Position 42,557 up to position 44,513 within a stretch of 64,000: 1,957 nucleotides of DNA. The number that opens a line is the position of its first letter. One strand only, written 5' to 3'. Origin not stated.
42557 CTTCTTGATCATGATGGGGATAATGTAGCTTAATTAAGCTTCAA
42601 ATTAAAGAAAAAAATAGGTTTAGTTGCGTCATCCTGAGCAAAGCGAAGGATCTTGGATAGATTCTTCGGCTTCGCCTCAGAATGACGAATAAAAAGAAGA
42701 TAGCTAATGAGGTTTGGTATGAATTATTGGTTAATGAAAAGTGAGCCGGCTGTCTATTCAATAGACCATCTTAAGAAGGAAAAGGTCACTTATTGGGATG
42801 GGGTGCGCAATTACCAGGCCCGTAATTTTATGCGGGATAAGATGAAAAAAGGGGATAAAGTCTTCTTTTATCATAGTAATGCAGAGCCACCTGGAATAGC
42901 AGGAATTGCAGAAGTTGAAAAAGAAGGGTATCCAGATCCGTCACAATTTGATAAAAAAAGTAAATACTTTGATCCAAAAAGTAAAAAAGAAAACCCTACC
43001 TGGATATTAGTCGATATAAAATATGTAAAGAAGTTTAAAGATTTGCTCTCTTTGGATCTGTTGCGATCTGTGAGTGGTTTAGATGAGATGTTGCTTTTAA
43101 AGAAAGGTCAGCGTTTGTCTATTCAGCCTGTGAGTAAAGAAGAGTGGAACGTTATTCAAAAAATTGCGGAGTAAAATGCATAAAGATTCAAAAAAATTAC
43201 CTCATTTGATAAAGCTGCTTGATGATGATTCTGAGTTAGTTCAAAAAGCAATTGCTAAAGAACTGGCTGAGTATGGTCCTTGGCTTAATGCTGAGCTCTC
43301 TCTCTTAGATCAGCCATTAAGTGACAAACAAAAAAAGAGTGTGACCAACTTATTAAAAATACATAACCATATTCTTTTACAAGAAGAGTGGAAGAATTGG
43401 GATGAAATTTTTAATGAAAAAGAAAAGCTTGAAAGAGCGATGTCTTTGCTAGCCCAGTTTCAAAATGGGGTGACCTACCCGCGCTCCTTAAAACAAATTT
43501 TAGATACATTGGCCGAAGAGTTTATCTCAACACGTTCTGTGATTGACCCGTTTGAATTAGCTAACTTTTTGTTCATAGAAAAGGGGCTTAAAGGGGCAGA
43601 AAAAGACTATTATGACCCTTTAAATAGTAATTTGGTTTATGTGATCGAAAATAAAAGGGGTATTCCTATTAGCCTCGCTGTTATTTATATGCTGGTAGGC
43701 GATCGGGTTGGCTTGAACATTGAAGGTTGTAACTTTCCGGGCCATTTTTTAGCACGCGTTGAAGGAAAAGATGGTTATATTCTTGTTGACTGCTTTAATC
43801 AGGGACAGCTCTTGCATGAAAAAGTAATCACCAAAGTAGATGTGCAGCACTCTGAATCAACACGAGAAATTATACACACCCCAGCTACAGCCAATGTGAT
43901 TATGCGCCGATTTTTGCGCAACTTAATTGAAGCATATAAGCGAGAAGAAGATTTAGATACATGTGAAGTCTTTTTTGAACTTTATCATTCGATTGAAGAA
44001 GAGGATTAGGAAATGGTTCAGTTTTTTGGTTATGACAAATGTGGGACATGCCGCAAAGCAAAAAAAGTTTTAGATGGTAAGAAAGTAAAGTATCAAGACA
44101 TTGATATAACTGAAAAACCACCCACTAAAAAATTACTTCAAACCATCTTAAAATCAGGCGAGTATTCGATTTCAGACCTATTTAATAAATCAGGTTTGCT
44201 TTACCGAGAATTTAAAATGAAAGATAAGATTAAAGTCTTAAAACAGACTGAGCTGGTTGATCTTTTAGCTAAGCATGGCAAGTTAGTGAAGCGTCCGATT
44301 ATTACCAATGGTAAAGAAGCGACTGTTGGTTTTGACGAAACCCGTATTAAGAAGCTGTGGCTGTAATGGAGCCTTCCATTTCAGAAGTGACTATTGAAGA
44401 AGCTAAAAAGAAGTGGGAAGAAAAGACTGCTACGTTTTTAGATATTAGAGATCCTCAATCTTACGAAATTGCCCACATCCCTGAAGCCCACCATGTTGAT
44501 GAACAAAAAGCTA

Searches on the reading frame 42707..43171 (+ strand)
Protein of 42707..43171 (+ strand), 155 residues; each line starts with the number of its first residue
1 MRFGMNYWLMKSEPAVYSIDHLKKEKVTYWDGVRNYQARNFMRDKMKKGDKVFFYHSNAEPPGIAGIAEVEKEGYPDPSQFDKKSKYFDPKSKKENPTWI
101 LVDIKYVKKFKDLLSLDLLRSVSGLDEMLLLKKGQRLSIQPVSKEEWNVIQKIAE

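Call 78: search_protein_families(library=pfam, proteins=[P0326], max_evalue=1)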
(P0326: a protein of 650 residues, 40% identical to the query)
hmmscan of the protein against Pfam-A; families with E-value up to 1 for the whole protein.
P0326 (650 aa): 4 families
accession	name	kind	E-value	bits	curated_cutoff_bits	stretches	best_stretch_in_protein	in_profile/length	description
PF04234.18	CopC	-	0.011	17.1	23.3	0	184-227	40-81/92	CopC domain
PF13128.11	DUF3954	-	0.07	13.4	23.7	0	543-553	30-40/49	Protein of unknown function (DUF3954)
PF17417.8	Glycoprot_B_PH2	-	0.13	13.1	23.7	0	291-331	49-89/97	Herpesvirus Glycoprotein B PH-like domain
PF17354.8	DUF5382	-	0.97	10.4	25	0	469-512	68-107/127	Family of unknown function (DUF5382) central domain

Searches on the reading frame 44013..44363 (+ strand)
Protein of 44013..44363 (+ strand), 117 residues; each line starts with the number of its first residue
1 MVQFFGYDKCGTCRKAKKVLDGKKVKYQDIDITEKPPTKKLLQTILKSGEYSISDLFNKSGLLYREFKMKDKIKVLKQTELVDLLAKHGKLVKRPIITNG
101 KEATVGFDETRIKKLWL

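Call 78: search_protein_families(library=pfam, proteins=[P0326], max_evalue=1)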
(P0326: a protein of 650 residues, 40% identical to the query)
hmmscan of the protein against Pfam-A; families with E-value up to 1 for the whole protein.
P0326 (650 aa): 4 families
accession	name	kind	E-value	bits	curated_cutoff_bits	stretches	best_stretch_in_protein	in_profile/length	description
PF04234.18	CopC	-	0.011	17.1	23.3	0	184-227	40-81/92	CopC domain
PF13128.11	DUF3954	-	0.07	13.4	23.7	0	543-553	30-40/49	Protein of unknown function (DUF3954)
PF17417.8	Glycoprot_B_PH2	-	0.13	13.1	23.7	0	291-331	49-89/97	Herpesvirus Glycoprotein B PH-like domain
PF17354.8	DUF5382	-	0.97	10.4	25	0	469-512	68-107/127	Family of unknown function (DUF5382) central domain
